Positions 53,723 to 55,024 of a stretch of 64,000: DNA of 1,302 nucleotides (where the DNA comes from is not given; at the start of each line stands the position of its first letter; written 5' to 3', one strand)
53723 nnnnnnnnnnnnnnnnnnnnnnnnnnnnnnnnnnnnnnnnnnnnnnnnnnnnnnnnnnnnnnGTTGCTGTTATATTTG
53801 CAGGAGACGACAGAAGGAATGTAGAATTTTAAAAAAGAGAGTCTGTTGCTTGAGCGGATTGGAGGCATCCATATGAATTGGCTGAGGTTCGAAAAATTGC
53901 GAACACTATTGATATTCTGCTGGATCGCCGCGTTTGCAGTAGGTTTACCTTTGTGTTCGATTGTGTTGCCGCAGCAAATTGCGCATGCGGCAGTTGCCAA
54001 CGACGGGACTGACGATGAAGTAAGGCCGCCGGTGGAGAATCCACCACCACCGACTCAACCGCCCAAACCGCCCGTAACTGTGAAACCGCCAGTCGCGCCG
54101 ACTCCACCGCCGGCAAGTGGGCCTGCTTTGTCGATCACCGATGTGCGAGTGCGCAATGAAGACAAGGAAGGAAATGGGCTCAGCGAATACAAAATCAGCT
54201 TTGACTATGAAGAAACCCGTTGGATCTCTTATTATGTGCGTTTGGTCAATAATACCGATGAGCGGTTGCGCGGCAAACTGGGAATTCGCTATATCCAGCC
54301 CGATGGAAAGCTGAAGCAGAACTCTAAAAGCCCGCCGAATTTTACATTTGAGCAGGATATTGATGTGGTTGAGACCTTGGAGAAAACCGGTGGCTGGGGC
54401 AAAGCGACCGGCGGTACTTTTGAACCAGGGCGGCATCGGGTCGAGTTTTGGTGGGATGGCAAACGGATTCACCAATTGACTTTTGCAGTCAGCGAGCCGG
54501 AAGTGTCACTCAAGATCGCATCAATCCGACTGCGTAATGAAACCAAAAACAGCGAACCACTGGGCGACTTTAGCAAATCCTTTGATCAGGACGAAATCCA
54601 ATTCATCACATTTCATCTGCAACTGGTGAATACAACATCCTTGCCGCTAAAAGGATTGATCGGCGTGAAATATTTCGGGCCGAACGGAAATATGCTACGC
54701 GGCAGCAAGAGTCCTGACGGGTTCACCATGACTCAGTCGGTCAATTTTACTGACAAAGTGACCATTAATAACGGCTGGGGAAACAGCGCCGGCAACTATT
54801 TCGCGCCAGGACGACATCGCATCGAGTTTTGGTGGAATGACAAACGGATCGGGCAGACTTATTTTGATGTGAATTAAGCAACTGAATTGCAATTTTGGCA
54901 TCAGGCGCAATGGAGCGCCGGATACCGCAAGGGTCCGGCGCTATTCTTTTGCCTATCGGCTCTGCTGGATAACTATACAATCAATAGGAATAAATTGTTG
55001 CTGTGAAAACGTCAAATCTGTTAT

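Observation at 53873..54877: Undescribed ~115-aa domain, tandemly duplicated in a secreted protein and present once in the signalling-operon membrane protein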

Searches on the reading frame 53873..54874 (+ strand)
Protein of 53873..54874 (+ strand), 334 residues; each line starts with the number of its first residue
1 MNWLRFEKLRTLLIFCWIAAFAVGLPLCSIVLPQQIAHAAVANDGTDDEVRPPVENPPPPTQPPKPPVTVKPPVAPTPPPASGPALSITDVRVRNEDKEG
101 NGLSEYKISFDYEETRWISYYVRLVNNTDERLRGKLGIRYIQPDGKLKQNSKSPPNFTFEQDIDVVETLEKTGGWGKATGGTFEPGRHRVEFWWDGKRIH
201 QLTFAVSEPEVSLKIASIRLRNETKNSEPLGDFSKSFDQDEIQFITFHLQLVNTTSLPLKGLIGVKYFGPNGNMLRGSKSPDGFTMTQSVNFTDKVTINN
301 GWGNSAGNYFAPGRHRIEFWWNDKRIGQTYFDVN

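Call 3: search_protein_families(library=pfam, proteins=[window:53873-54874:+], max_evalue=10)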
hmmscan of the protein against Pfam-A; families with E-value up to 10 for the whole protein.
window:53873-54874:+ (334 aa): 0 families

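Call 4: search_protein_families(library=ncbifam, proteins=[window:53873-54874:+], max_evalue=10)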
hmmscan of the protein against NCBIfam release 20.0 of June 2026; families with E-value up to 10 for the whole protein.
window:53873-54874:+ (334 aa): 0 families

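Call 8: find_homologous_proteins(query=window:53873-54874:+, max_evalue=0.001)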
Query window:53873-54874:+ (334 aa): 24 proteins with E <= 0.001 among 1454 candidates.
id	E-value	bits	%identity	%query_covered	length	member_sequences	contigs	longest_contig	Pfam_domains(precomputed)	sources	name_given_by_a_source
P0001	3.4e-208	709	90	100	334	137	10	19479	PF28532.1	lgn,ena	-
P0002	1.8e-186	638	81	100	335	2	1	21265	-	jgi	-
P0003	3.6e-186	637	81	100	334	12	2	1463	-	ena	-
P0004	2.9e-181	621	83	92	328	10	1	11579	PF28532.1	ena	-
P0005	1.2e-168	579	76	100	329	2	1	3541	PF28532.1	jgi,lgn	jgi:hypothetical protein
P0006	3.1e-166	571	81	87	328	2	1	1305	-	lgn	-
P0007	1.7e-160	552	69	100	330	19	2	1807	PF28532.1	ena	-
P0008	5.1e-148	511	66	98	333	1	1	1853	-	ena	-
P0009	2.1e-136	473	60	99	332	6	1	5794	-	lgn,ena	-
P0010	4.5e-130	452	63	89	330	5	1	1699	PF28532.1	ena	-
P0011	6.2e-130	452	58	97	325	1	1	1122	-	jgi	jgi:hypothetical protein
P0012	2.2e-129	450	60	99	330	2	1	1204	PF28532.1,PF03929.22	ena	-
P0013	8.8e-129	448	58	99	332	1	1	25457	-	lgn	-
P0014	1.4e-127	444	62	89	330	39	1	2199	PF28532.1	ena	-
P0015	7.3e-127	442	62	89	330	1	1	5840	PF28532.1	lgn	-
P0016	1.4e-126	441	57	98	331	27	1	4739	PF28532.1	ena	-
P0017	5.2e-126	439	56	98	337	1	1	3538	PF28532.1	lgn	-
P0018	4.8e-125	436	61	89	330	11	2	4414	PF28532.1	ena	-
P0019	4.9e-124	432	57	96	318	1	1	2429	PF28532.1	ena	-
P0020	3.0e-123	430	55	98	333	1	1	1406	PF28532.1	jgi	jgi:hypothetical protein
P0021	7.0e-119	415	55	97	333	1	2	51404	PF28532.1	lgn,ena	-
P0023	1.3e-7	49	27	59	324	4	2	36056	-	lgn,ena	-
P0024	2.7e-4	38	27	32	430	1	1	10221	-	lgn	-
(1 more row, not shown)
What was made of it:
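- Orthologues: 22 full-length p1 orthologues exist (call 8).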

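Call 11: find_encoding_contigs(protein=P0021, flank=8000, max_places=3)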
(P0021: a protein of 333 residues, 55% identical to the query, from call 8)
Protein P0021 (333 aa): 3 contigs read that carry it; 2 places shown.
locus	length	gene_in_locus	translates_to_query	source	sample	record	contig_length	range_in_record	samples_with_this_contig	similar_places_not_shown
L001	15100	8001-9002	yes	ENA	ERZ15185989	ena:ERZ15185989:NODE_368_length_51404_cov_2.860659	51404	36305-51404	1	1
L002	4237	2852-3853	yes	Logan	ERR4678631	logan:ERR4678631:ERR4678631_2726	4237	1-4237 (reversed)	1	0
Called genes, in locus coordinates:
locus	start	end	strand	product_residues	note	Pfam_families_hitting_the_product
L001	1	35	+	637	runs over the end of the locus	PF01926:MMR_HSR1, PF02421:FeoB_N, PF07670:Gate, PF07664:FeoB_C, PF07670:Gate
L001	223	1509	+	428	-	PF07969:Amidohydro_3 (faint), PF01979:Amidohydro_1, PF12890:DHOase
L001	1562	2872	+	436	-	PF00083:Sugar_tr, PF07690:MFS_1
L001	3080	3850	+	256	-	PF00970:FAD_binding_6 (weak), PF10418:DHODB_Fe-S_bind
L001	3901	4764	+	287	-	PF01180:DHO_dh, PF01207:Dus (weak)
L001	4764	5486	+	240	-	PF00215:OMPdecase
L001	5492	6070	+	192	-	PF00156:Pribosyltran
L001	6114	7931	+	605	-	PF00009:GTP_EFTU, PF01926:MMR_HSR1 (weak), PF22042:EF-G_D2, PF03144:GTP_EFTU_D2, PF00679:EFG_C, PF21018:BipA_C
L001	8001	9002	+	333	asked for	PF28532:DUF8428 (faint)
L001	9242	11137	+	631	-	PF00120:Gln-synt_C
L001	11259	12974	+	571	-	PF00664:ABC_membrane, PF00005:ABC_tran, PF02463:SMC_N (faint), PF13304:AAA_21 (faint)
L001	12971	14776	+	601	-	PF00664:ABC_membrane, PF13401:AAA_22 (faint), PF00005:ABC_tran, PF02463:SMC_N (faint)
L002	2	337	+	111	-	?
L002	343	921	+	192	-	PF00156:Pribosyltran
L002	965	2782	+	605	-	PF00009:GTP_EFTU, PF01926:MMR_HSR1 (weak), PF22042:EF-G_D2, PF03144:GTP_EFTU_D2, PF00679:EFG_C, PF21018:BipA_C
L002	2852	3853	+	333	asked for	PF28532:DUF8428 (faint)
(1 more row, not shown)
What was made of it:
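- Closest known: Pfam DUF8428. Same: It is listed as a precomputed hit on most p1 orthologues (calls 8, 11).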

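Call 21: predict_structure(alignment_id=A1)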
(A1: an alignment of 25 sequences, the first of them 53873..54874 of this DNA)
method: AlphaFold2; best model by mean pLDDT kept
length: 334 residues; sequences in the alignment: 25
mean_pLDDT: 80.6   pTM: 0.49
mean pLDDT of the five models: 80.6, 79.8, 79.7, 78.5, 78.1
residues with pLDDT >= 90: 168; 70-90: 94; 50-70: 23; < 50: 49
segments of 3 or more residues with pLDDT < 50: 31-79
pLDDT, mean of each block of 10 residues (from residue 1): 70 86 65 38 36 37 43 46 82 82 80 82 93 94 89 90 94 75 81 94 84 89 95 95 96 84 96 94 94 91 91 97 92 97
secondary structure, 60 per line:
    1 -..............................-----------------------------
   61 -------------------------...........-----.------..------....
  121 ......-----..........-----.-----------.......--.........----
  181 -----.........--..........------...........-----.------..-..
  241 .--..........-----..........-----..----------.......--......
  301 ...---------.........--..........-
elements in order: H2-31 E86-96 E117-126 E132-141 E159-165 E168-176 E186-194 E197-206 E213-223 E244-253 E259-268 E286-292 E295-303 E313-321 E324-333
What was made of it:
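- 53873..53989 (+): Residues 1-39: basic n-region, 21-residue hydrophobic helix, then A-H-A|A-V. This is a Sec signal peptide or an uncleaved signal anchor. The AF2 helix spans residues 2-31 (call 21).
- Checked: The proline-rich linker (res ~50-83) is present and is modelled as disordered (call 21).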

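Call 25: fold_search(model_id=the predicted structure, library=pdb)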
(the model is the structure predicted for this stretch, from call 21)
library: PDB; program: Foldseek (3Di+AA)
matches with E <= 10: 1750; with E <= 0.001: 121
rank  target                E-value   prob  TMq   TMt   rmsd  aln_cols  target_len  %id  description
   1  4be6_A                1.9e-08  1.00  0.25  0.36  20.4       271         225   14  V. cholera biofilm scaffolding protein RbmA (released 2013-12-18)
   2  4kkq_A                3.6e-08  1.00  0.26  0.37  20.2       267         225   14  Crystal structure of Vibrio cholerae RbmA (crystal form 1) (released 2013-05-22)
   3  4kkr_A                4.6e-08  1.00  0.25  0.35  19.8       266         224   14  Crystal structure of Vibrio cholerae RbmA (crystal form 3) (released 2013-05-22)
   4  4be5_A                6.4e-08  1.00  0.25  0.36  20.2       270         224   13  V. cholera biofilm scaffolding protein RbmA (released 2013-12-18)
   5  4kkp_B                7.1e-08  1.00  0.26  0.35  20.7       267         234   13  Crystal structure of Vibrio cholerae RbmA (crystal form 2) (released 2013-05-22)
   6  4kkq_B                7.4e-08  1.00  0.25  0.35  20.5       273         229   15  Crystal structure of Vibrio cholerae RbmA (crystal form 1) (released 2013-05-22)
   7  8cs9_X                9.7e-08  1.00  0.23  0.14  11.5       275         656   12  Composite reconstruction of Class 1 of the erythrocyte ankyrin-1 complex (released 2022-07-20)
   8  4kkp_A                1.0e-07  1.00  0.25  0.34  20.4       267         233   13  Crystal structure of Vibrio cholerae RbmA (crystal form 2) (released 2013-05-22)
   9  5g50_B                1.3e-07  1.00  0.25  0.36  20.6       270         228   13  Vibrio cholerae scaffolding protein RbmA in complex with magnesium. (released 2017-11-29)
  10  7uzs                  1.5e-07  1.00  0.24  0.14  11.3       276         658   12  Protein 4.2 (local refinement from consensus reconstruction of ankyrin complex classes) (released 2022-07-20)
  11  1ex0_B                7.8e-07  1.00  0.24  0.13  11.0       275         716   13  HUMAN FACTOR XIII, MUTANT W279F ZYMOGEN (released 2003-12-23)
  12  8csw                  7.8e-07  1.00  0.23  0.14  11.6       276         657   12  Local refinement of protein 4.2 in Class 2 of erythrocyte ankyrin-1 complex (released 2022-07-20)
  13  1f13_A                1.2e-06  1.00  0.25  0.13  11.0       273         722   11  RECOMBINANT HUMAN CELLULAR COAGULATION FACTOR XIII (released 1998-08-12)
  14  1ggu_A                1.7e-06  1.00  0.25  0.13  10.6       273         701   12  HUMAN FACTOR XIII WITH CALCIUM BOUND IN THE ION SITE (released 1999-09-16)
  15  1qrk_A                3.6e-06  1.00  0.25  0.14  11.8       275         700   12  HUMAN FACTOR XIII WITH STRONTIUM BOUND IN THE ION SITE (released 1999-07-02)
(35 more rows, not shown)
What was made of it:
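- Closest known: Vibrio cholerae RbmA. Same: These are the best Foldseek matches (E=1.9e-8, call 25).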

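Call 32: search_protein_families(library=pfam, proteins=[P0023, P0024], max_evalue=1)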
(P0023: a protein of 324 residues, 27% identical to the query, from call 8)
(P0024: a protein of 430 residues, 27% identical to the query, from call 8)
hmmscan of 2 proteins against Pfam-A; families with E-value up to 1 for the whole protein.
P0023 (324 aa): 10 families
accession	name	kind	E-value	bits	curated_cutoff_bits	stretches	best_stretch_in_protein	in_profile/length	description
PF16888.10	YwqH-like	-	0.00099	19.8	33.7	1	141-199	63-121/123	YwqH-like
PF19745.5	FUT8_N_cat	-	0.019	14.2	27.6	1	115-200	11-95/499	Alpha-(1,6)-fucosyltransferase N- and catalytic domains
PF16689.10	APC_N_CC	-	0.027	15.1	27.4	1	170-198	12-40/52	Coiled-coil N-terminus of APC, dimerisation domain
PF06810.17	Phage_scaffold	-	0.039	14.4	35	1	132-188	32-85/170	Phage capsid assembly scaffolding protein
PF07926.17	TPR_MLP1_2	-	0.06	13.8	36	1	144-197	60-113/129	TPR/MLP1/MLP2-like protein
PF17675.6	APG6_N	-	0.1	13.5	45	1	131-195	13-75/132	Apg6 coiled-coil region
PF02403.27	Seryl_tRNA_N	-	0.13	13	28.2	1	130-198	32-99/108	Seryl-tRNA synthetase N-terminal domain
PF12975.13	DUF3859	-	0.2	12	24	1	250-322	55-122/123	Domain of unknown function (DUF3859)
PF13895.12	Ig_2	-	0.23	12.2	27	0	245-291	24-63/79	Immunoglobulin domain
PF08647.16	BRE1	-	0.77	10.3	27.9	0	132-194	29-94/95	BRE1 E3 ubiquitin ligase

P0024 (430 aa): 13 families
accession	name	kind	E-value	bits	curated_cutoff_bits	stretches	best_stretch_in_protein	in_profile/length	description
PF02732.21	ERCC4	-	0.0077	16.6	24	1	262-312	48-88/140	ERCC4 domain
PF17675.6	APG6_N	-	0.064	14.1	45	0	165-221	21-78/132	Apg6 coiled-coil region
PF08614.16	ATG16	-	0.071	13.7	33.7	1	251-304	112-165/200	Autophagy protein 16 (ATG16)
PF18930.5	DUF5679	-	0.08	13.5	27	0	56-71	20-35/40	Domain of unknown function (DUF5679)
PF02090.21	SPAM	-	0.12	12.8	35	0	246-302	54-108/142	Salmonella surface presentation of antigen gene type M protein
PF25450.1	Rab11-FIP3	-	0.14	12.9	31.9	0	187-221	59-93/125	Rab11-FIP3-like domain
PF01519.22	DUF16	-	0.16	12.9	40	1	252-314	32-93/104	Protein of unknown function DUF16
PF04977.20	DivIC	-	0.18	12.1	28.9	0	265-302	13-50/80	Septum formation initiator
PF11559.13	ADIP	-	0.22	12.1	34.3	0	154-221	22-91/151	Afadin- and alpha -actinin-Binding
PF11594.13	Med28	-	0.4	11.6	29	0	264-303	61-99/102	Mediator complex subunit 28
PF06005.17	ZapB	-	0.54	11.2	31.5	0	190-222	19-51/71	Cell division protein ZapB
PF13118.11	DUF3972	-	0.77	10.6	26.2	1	249-300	72-123/125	Protein of unknown function (DUF3972)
PF04102.17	SlyX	-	0.83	10.8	30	0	277-299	4-26/67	SlyX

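Call 70: find_encoding_contigs(protein=P0023, flank=6000, max_places=2)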
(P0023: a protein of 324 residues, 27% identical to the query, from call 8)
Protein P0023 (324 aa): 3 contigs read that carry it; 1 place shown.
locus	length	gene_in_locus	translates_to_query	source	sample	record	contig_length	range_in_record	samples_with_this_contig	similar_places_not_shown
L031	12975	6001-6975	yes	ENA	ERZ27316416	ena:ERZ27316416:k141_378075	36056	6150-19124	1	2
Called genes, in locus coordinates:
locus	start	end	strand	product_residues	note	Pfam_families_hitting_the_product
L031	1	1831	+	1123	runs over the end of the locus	-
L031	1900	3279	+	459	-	-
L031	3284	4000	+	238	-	-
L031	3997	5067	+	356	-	PF00089:Trypsin, PF13365:Trypsin_2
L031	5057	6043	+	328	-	-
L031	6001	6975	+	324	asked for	-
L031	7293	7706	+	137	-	-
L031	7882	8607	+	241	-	-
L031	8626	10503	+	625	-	PF13328:HD_4, PF01966:HD (weak), PF04607:RelA_SpoT, PF02824:TGS, PF28438:RelA_RIS (weak), PF13291:ACT_4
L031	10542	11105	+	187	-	-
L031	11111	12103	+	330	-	PF14903:WG_beta_rep (weak)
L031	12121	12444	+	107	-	-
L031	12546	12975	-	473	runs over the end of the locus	PF05343:Peptidase_M42 (faint), PF01546:Peptidase_M20, PF07687:M20_dimer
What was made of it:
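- Closest known: Pfam DUF8428. Different: It is absent from the Bacteroidales-type relative P0023 (call 70).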
